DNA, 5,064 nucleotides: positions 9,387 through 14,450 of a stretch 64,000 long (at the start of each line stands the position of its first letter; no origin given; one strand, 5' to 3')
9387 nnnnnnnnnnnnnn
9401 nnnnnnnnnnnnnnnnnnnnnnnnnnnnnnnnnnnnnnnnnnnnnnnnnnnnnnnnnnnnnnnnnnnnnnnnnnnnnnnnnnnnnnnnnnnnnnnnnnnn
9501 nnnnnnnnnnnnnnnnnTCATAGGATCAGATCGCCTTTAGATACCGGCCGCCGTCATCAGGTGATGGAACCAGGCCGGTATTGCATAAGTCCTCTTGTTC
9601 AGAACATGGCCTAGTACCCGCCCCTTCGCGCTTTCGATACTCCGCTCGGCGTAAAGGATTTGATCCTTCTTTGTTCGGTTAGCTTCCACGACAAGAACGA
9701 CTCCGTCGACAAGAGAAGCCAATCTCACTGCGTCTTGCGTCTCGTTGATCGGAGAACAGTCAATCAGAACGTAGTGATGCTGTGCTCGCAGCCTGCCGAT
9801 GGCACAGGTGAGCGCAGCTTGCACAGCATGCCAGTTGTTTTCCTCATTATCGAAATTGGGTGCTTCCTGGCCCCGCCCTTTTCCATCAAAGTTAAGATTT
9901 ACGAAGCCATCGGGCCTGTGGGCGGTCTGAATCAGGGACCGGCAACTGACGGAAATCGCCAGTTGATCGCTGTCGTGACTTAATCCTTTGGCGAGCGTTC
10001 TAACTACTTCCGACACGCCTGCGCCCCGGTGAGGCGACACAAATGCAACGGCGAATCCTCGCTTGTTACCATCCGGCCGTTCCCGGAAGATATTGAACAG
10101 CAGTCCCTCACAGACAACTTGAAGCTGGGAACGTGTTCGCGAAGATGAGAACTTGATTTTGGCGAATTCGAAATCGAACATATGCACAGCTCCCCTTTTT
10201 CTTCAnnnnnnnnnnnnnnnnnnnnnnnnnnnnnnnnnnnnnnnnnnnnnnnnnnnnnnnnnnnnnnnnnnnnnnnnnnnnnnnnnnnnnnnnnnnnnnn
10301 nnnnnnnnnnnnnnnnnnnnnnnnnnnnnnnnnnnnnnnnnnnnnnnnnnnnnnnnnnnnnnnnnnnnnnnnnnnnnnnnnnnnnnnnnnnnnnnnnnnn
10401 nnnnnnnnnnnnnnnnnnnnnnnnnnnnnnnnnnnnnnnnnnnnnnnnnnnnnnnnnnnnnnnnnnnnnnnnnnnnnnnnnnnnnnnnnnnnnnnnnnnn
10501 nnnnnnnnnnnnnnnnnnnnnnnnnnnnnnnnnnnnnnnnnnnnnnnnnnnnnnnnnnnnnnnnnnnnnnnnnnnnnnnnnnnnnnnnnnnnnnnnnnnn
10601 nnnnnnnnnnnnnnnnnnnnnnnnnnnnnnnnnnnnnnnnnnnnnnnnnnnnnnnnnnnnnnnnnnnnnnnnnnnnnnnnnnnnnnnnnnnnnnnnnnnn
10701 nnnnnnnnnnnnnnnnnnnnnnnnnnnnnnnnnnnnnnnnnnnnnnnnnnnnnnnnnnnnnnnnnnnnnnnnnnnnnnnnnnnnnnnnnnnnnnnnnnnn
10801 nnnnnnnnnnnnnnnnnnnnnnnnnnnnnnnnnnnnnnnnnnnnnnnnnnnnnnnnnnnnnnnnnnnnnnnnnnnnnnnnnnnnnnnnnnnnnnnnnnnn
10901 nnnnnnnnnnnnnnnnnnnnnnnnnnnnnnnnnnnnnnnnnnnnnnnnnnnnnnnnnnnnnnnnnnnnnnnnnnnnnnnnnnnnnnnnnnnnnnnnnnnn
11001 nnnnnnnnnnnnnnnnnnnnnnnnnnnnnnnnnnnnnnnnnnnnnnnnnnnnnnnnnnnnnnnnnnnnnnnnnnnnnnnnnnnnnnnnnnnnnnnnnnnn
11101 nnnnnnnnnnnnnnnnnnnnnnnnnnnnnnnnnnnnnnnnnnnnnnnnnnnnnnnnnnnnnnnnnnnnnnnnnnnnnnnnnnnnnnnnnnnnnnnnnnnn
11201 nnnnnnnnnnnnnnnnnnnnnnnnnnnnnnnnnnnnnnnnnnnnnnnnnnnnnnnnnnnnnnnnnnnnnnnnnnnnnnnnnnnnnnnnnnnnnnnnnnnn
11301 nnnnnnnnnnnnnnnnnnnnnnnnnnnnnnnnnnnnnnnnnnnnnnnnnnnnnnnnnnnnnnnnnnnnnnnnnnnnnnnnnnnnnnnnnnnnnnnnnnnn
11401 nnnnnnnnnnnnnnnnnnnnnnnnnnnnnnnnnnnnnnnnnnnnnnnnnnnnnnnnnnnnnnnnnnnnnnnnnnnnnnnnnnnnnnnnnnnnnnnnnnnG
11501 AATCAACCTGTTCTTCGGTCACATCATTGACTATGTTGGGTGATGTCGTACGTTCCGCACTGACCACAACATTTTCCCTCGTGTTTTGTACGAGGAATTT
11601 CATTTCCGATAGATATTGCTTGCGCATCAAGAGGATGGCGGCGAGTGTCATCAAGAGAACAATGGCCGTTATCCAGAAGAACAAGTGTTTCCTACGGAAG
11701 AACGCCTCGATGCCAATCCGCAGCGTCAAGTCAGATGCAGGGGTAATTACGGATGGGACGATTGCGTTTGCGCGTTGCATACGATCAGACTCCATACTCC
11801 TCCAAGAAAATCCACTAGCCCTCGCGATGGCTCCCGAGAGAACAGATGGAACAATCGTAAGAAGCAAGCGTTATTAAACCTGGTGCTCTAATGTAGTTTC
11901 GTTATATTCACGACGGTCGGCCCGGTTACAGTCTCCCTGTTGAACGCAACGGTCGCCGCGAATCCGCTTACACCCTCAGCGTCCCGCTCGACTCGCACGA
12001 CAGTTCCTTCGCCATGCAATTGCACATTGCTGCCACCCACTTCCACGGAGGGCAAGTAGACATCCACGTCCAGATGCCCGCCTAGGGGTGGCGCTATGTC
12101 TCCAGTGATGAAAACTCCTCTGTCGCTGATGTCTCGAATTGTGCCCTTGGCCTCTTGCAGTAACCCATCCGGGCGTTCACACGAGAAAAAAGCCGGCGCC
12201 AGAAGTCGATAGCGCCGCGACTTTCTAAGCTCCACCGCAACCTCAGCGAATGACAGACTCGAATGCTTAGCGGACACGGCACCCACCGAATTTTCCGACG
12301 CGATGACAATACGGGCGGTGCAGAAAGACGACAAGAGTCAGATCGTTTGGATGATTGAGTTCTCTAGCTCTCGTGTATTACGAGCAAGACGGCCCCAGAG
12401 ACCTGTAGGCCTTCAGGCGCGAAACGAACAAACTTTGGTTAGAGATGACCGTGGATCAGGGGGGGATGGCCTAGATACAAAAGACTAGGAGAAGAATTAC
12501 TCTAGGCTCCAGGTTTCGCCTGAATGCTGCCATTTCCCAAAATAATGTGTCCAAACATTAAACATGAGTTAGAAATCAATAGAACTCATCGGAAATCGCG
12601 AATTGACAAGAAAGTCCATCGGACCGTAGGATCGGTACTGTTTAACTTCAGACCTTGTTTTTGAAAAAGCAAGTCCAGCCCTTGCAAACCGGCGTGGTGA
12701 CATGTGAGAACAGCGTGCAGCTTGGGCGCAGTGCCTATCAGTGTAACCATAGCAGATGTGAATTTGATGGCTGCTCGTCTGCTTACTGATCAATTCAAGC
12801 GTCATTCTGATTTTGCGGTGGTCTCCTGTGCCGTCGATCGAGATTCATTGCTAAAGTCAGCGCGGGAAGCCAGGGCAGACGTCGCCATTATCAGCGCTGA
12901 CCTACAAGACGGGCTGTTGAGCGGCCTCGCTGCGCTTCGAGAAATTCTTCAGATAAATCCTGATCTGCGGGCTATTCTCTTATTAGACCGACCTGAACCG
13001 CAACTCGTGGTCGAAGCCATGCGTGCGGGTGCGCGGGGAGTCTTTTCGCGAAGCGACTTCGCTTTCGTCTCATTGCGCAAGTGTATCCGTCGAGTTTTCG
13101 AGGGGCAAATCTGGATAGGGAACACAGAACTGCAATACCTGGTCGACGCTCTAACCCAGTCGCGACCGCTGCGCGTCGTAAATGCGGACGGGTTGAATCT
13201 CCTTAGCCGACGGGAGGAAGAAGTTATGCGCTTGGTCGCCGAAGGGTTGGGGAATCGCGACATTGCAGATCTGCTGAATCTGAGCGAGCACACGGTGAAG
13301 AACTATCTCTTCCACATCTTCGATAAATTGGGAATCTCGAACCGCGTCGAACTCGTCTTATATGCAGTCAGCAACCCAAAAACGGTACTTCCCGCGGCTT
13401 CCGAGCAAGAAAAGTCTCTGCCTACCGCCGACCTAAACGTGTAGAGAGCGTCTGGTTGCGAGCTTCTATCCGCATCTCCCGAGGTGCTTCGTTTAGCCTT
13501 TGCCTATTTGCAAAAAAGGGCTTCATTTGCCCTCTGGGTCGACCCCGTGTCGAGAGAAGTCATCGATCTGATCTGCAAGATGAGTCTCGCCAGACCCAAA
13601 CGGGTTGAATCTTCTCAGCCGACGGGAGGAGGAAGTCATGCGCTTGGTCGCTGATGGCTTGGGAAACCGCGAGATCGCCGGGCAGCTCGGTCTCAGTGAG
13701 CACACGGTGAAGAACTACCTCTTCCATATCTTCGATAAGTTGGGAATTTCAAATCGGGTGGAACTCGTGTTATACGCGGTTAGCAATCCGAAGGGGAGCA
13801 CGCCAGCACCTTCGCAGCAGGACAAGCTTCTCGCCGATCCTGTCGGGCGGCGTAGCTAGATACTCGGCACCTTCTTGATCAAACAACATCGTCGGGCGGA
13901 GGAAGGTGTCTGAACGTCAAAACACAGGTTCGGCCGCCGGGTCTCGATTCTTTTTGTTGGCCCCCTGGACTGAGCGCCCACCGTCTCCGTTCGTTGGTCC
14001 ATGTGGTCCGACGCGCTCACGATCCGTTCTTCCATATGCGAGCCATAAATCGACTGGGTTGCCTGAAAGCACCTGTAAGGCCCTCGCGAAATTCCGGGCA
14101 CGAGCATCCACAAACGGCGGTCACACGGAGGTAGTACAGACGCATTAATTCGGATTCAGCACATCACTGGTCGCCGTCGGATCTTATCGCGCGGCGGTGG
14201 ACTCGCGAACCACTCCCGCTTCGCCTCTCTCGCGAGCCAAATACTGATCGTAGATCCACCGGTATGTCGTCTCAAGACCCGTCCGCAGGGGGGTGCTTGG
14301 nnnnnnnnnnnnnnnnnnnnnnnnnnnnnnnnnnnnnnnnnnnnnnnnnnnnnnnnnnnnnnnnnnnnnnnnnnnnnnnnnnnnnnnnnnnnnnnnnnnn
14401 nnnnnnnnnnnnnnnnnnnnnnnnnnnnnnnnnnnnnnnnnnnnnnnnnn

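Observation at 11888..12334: Stand-alone PilZ protein as first gene of a Wzx/Wzy module, directly upstream of the PCP and a dead kinase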

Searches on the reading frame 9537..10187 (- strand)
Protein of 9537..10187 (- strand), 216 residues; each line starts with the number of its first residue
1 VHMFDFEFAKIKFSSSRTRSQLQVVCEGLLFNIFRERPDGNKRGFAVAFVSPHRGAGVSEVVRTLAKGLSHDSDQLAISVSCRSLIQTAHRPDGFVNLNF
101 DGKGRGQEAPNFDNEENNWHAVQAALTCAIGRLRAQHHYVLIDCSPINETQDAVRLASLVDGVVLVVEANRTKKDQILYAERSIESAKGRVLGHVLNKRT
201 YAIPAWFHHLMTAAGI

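Call 3: search_protein_families(library=pfam, proteins=[window:9537-10187:-], max_evalue=0.01)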
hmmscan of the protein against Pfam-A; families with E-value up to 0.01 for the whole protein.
window:9537-10187:- (216 aa): 0 families

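Call 4: search_protein_families(library=ncbifam, proteins=[window:9537-10187:-], max_evalue=0.01)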
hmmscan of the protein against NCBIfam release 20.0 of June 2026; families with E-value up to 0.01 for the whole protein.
window:9537-10187:- (216 aa): 4 families
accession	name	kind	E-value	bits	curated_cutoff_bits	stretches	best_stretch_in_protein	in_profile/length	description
TIGR01007.1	eps_fam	subfamily_domain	2.1e-12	47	108.05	1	129-199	120-190/204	polysaccharide biosynthesis tyrosine autokinase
TIGR03018.1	pepcterm_TyrKin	hypoth_equivalog_domain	5.3e-09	35.7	230.65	1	136-189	148-201/207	XrtA-associated tyrosine autokinase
TIGR01005.1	eps_transp_fam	subfamily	0.00032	19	411.7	1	129-198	648-717/754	exopolysaccharide transport protein family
TIGR03029.1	EpsG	equivalog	0.00036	19.8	313.8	1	130-197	206-273/274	chain length determinant protein tyrosine kinase EpsG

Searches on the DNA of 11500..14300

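Call 58: search_rna_families(source=window, start=11500, end=14300, threshold=evalue, max_evalue=1)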
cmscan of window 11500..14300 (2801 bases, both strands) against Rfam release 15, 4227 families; matches with E-value up to 1: 0.
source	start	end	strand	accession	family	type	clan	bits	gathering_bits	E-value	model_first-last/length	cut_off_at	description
